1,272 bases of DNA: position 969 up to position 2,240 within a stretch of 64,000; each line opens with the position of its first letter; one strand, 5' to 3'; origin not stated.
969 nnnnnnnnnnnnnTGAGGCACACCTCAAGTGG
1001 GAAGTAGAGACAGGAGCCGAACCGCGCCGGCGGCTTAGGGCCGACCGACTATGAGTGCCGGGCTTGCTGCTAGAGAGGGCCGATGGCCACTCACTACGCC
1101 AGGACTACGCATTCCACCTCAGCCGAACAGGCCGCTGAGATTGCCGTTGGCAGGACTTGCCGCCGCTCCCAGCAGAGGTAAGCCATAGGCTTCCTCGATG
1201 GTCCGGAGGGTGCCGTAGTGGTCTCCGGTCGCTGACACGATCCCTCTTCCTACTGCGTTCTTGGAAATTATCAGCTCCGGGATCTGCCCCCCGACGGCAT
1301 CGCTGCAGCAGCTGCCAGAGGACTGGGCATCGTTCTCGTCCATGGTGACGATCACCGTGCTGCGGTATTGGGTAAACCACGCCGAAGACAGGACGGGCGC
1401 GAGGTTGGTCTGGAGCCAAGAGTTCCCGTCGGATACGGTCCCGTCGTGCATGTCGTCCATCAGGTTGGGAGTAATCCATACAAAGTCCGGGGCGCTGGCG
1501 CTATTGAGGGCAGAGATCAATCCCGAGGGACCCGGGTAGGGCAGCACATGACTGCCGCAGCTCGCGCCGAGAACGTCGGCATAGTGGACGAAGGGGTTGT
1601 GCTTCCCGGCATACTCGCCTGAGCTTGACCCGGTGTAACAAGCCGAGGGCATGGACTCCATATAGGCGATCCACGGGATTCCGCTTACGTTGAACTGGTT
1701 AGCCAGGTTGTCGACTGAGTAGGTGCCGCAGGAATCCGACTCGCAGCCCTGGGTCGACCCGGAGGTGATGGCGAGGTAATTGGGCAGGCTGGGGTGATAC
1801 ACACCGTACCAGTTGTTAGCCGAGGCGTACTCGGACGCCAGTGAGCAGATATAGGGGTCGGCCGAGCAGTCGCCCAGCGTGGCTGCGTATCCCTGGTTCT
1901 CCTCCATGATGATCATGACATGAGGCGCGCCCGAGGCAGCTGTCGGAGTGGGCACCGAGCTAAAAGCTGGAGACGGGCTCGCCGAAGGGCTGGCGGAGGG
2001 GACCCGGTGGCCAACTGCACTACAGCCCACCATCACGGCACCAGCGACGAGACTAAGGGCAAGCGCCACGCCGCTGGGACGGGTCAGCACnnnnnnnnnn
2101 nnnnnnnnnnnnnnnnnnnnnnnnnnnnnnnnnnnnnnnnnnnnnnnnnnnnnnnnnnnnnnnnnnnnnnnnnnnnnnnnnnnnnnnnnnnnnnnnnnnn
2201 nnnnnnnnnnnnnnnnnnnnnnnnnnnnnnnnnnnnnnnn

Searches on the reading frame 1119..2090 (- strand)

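Call 26: search_protein_families(library=pfam, proteins=[window:1119-2090:-], max_evalue=0.0001)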
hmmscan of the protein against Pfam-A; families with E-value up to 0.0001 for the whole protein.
window:1119-2090:- (323 aa): 1 family
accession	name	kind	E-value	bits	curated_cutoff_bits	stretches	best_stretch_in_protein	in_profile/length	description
PF04185.19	Phosphoesterase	-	5.5e-27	95.3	23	1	79-305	108-356/356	Phosphoesterase family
